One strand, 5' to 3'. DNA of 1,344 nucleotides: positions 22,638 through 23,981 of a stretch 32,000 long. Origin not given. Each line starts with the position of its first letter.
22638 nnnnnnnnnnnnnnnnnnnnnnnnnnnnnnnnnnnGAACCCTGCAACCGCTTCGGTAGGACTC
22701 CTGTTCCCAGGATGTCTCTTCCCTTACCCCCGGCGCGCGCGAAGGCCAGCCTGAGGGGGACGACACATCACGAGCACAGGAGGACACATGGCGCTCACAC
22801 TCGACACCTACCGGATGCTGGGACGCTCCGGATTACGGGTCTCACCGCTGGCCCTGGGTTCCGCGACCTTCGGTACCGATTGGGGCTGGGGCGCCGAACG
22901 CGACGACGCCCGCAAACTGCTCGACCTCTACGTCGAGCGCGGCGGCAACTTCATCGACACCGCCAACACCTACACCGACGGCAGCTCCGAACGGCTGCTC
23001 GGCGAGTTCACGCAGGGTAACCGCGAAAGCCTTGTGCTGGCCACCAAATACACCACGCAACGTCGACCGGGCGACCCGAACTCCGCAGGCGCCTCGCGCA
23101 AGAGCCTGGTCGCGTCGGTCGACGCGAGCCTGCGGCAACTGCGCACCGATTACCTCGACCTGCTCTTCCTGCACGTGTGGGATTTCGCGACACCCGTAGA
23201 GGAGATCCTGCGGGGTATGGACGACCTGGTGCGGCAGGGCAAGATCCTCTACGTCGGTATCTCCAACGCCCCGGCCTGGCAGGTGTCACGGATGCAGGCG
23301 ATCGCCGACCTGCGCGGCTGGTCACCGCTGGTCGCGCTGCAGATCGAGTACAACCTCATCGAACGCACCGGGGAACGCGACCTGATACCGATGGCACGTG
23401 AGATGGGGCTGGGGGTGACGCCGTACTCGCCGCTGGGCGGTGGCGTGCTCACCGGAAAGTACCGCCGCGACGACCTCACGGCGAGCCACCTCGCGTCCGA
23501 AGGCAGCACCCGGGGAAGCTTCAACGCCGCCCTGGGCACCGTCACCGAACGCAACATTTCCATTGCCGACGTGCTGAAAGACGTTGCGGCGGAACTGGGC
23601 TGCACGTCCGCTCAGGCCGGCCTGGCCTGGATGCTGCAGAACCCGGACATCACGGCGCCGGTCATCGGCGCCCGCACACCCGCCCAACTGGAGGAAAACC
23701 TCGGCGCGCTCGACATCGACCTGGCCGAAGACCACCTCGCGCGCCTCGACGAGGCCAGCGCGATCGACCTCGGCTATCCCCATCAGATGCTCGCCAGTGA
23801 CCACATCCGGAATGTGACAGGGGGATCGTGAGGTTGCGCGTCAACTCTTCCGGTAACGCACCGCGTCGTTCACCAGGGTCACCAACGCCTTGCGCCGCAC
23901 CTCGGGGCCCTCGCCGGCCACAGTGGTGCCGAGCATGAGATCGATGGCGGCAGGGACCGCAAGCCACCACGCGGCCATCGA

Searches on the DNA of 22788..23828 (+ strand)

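Call 85: search_rna_families(sources=[L001, L002, L004, L005, L006, L007, L008, L009, L010, L011, L089], threshold=gathering)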
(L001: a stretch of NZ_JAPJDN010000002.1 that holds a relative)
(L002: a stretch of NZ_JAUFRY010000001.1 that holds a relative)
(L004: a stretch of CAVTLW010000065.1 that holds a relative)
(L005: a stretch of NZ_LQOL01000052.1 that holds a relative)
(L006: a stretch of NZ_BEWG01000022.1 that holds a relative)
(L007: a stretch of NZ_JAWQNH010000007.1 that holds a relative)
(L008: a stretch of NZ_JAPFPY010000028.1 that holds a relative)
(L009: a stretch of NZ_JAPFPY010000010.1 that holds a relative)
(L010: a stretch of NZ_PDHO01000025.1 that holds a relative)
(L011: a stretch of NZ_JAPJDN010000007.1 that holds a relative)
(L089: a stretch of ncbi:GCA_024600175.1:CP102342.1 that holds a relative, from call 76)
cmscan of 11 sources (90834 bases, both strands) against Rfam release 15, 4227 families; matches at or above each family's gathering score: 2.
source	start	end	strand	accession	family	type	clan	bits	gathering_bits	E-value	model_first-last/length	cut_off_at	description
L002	2046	2118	-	RF00005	tRNA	Gene; tRNA;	CL00001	66.3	29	4.6e-12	1-71/71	no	tRNA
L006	5460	5542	-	RF00005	tRNA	Gene; tRNA;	CL00001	54.1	29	1e-08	1-71/71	no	tRNA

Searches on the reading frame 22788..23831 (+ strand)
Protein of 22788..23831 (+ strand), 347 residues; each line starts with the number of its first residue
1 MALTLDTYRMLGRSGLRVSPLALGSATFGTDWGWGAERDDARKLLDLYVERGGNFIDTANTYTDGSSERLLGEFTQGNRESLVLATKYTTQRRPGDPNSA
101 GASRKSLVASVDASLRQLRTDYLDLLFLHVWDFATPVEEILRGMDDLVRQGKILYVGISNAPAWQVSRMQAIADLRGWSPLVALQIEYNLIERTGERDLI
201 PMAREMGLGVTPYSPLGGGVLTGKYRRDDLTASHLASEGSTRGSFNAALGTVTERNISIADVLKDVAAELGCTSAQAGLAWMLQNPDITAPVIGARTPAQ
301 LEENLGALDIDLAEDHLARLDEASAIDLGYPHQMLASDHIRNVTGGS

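Call 7: search_protein_families(library=pfam, proteins=[window:22788-23831:+], max_evalue=0.01)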
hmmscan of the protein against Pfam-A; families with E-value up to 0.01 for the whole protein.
window:22788-23831:+ (347 aa): 1 family
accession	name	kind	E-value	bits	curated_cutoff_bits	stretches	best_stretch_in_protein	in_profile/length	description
PF00248.27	Aldo_ket_red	-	9e-77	258.4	24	1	21-323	2-289/291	Aldo/keto reductase family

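Call 75: list_cluster_members(proteins=[window:22788-23828:+, window:21842-22672:-, window:14826-16157:+])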
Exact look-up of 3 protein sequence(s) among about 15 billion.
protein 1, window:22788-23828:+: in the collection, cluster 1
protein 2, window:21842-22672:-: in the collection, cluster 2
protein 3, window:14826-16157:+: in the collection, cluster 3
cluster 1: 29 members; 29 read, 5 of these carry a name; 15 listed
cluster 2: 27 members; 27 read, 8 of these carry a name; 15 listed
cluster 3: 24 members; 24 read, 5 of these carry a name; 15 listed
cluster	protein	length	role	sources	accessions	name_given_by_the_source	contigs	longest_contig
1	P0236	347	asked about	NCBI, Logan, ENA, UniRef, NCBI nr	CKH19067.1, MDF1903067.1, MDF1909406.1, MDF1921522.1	aldo/keto reductase [Mycolicibacterium smegmatis] | aldo/keto reductase n=1 Tax=Mycolicibacterium smegmatis TaxID=1772 RepID=UPI0005D8E674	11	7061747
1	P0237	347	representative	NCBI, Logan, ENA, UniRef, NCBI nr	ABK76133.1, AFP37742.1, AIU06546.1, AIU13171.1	aldo/keto reductase [Mycolicibacterium smegmatis] | Rhizopine catabolism protein n=3 Tax=Bacteria TaxID=2 RepID=A0QS06_MYCS2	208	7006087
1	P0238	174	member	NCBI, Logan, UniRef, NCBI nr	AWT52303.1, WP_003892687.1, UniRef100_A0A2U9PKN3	aldo/keto reductase [Mycolicibacterium smegmatis] | Rhizopine catabolism protein n=1 Tax=Mycolicibacterium smegmatis (strain MKD8) ...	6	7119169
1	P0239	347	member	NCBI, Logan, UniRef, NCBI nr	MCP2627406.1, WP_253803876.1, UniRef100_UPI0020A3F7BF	aldo/keto reductase [Mycolicibacterium smegmatis] | aldo/keto reductase n=1 Tax=Mycolicibacterium smegmatis TaxID=1772 RepID=UPI0020A3F7BF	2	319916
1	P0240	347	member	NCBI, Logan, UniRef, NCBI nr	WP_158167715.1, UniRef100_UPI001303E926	aldo/keto reductase [Mycolicibacterium smegmatis] | aldo/keto reductase n=1 Tax=Mycolicibacterium smegmatis TaxID=1772 RepID=UPI001303E926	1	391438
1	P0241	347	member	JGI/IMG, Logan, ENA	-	-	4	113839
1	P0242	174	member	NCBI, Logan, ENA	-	-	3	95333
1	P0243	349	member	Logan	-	-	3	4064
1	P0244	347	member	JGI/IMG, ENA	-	-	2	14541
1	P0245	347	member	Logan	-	-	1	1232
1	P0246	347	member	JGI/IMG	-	-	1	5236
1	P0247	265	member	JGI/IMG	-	-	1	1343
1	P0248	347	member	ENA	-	-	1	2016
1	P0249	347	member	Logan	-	-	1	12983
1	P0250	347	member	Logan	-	-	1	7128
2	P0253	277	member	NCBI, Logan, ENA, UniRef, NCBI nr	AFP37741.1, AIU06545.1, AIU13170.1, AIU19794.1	helix-turn-helix domain-containing protein [Mycolicibacterium smegmatis] | DNA-binding protein n=1 Tax=Mycolicibacterium smegmatis (strain ATCC 700084 / mc(2)155) ... | helix-turn-helix transcriptional regulator [Mycolicibacterium smegmatis]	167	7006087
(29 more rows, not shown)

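Call 76: find_encoding_contigs(protein=P0253, flank=5000, max_places=3)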
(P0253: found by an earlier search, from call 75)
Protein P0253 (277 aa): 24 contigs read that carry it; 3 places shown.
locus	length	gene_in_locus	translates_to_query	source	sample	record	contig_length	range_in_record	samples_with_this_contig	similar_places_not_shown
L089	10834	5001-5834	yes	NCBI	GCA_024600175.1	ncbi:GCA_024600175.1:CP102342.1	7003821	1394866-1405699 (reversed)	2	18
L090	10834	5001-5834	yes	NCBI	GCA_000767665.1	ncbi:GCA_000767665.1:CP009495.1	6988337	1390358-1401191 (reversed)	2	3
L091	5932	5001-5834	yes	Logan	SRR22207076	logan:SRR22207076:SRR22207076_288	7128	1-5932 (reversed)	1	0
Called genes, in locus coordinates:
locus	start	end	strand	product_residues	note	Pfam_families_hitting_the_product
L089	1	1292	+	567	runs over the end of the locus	PF02129:Peptidase_S15, PF08530:PepX_C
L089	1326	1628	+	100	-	PF07110:EthD, PF07876:Dabb (weak)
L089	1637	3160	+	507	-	PF00171:Aldedh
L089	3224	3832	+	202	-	PF00440:TetR_N, PF17926:TetR_C_21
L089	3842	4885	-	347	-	PF00248:Aldo_ket_red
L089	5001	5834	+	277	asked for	PF13560:HTH_31, PF01381:HTH_3, PF17765:MLTR_LBD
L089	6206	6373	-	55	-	-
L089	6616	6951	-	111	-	PF00196:GerE (weak)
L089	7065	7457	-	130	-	-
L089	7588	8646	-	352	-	PF14226:DIOX_N, PF03171:2OG-FeII_Oxy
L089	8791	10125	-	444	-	PF01979:Amidohydro_1, PF07969:Amidohydro_3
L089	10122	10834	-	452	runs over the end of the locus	PF01979:Amidohydro_1, PF07969:Amidohydro_3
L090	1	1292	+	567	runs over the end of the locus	PF02129:Peptidase_S15, PF08530:PepX_C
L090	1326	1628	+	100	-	PF07110:EthD, PF07876:Dabb (weak)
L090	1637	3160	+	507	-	PF00171:Aldedh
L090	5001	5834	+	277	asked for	PF13560:HTH_31, PF01381:HTH_3, PF17765:MLTR_LBD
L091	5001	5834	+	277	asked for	PF13560:HTH_31, PF01381:HTH_3, PF17765:MLTR_LBD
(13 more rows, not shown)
